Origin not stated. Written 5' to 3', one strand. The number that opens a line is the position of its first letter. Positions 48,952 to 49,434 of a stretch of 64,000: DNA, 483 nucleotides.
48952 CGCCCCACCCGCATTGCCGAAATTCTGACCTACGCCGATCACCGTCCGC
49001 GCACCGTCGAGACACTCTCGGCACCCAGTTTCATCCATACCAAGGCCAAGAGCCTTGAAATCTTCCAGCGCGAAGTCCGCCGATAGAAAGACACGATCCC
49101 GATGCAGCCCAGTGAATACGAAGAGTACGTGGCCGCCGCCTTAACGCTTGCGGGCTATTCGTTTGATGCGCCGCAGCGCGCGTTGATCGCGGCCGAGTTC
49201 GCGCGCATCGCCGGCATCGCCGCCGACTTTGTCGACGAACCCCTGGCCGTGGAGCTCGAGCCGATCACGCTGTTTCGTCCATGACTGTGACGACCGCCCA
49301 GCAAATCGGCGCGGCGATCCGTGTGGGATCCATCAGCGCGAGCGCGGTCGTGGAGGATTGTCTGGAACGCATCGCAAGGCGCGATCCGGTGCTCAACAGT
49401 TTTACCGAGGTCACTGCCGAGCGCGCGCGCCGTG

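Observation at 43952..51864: AtzF / ABC importer / AtzG-AtzE-AtzH / GntR cluster without a cyanuric acid hydrolase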

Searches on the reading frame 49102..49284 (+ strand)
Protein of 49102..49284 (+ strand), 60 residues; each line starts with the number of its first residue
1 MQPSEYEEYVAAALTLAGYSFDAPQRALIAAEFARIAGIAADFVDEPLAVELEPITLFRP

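Call 3: search_protein_families(library=pfam, proteins=[window:49102-49284:+])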
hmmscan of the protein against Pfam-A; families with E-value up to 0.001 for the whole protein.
window:49102-49284:+ (60 aa): 1 family
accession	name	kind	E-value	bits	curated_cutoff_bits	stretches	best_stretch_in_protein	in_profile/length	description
PF13318.11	AtzG-like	-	6.1e-05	23.8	24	1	9-54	1-46/50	1-carboxybiuret hydrolase subunit AtzG-like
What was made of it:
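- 49102..49284 (+): atzG, 60-aa non-catalytic partner of AtzE. Pfam PF13318 at 23.8 bits against a gathering cut-off of 24 (call 3).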

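Call 4: search_protein_families(library=ncbifam, proteins=[window:49102-49284:+])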
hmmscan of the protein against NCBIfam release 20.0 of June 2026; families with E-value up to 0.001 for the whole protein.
window:49102-49284:+ (60 aa): 0 families

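Call 9: search_solved_structures(query=window:49102-49284:+, max_evalue=10, show_alignments=2)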
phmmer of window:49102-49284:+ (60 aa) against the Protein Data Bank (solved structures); distinct sequences matched with E-value up to 10: 4.
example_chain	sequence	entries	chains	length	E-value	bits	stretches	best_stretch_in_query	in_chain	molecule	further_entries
6ckv_A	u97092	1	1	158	0.0069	19.8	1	7-46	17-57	Bcl-2-related ovarian killer protein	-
5ytp_A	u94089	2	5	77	0.34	14.5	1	10-53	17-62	TTHA0139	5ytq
5f5n_A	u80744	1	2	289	0.66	13.7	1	7-48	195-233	Monooxygenase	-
5f5l_A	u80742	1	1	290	0.68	13.6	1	7-48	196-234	Monooxygenase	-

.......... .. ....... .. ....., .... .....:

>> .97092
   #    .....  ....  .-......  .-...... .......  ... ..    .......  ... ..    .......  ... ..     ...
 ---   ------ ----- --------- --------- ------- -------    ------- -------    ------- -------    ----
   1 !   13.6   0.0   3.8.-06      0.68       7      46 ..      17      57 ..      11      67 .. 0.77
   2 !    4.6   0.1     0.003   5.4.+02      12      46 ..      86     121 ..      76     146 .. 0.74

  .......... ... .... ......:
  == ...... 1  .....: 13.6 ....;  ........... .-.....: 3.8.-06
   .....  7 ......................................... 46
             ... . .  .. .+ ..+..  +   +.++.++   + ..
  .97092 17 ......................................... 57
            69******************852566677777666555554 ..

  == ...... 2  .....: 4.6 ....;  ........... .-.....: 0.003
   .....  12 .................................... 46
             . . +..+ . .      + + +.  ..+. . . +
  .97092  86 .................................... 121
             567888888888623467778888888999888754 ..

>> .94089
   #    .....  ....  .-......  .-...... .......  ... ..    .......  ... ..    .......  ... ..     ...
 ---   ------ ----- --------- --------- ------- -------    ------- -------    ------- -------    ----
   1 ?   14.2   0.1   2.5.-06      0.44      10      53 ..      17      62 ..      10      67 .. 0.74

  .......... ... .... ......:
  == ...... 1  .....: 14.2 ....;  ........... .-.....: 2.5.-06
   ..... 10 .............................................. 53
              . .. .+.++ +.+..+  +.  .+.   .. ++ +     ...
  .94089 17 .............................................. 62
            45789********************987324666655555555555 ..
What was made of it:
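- On AtzG: The single sequence scores 23.8 bits against a gathering cut-off of 24, and phmmer against PDB finds nothing (calls 3, 9).
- Tried and rejected: AtzG by single-sequence search. phmmer of the 60-aa protein against PDB gave only chance hits (call 9).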

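Call 54: search_solved_structures(query=A1, max_evalue=1, show_alignments=2)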
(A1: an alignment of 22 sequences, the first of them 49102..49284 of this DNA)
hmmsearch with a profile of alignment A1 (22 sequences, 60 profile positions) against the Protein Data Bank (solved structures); distinct sequences matched with E-value up to 1: 3.
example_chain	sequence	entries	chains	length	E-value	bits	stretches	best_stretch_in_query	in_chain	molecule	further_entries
6c62_C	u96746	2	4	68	5.8e-08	35.9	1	1-60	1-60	AtzG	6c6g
1y1x_A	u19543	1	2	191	0.13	15.6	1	10-35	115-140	Leishmania Major Homolog of Programmed Cell Death 6 Protein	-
1mwy_A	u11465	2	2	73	0.64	13.4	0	4-28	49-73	ZntA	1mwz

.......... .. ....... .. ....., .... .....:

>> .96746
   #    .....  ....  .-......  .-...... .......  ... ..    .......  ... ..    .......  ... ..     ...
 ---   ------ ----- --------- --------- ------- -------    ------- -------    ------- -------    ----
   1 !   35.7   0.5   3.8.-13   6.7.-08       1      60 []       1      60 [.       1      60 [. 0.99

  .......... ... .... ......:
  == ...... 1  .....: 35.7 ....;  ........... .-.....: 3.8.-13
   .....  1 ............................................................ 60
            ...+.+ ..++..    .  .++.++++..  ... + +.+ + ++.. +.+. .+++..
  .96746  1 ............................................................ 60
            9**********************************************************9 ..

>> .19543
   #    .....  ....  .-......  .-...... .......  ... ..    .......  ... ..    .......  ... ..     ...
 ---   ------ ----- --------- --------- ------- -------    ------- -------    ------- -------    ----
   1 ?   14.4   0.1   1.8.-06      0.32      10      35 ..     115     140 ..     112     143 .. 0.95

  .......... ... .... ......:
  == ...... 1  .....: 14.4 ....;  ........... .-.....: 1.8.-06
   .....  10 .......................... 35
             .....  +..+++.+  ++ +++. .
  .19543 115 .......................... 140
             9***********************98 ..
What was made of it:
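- On AtzE (1-carboxybiuret hydrolase catalytic subunit): The orthologue profile hits PDB AtzG at E 5.8e-8 (call 54).
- On AtzG: The 22-sequence profile matches 6c62_C over positions 1-60 at E 5.8e-8 (call 54).
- Checked: A profile of 22 orthologous small ORFs hits PDB 6c62_C, AtzG, at E 5.8e-8 over its full length (call 54).
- AtzG is confirmed by profile search (call 54).
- Tried and rejected: It was rescued with a profile of orthologues (call 54).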
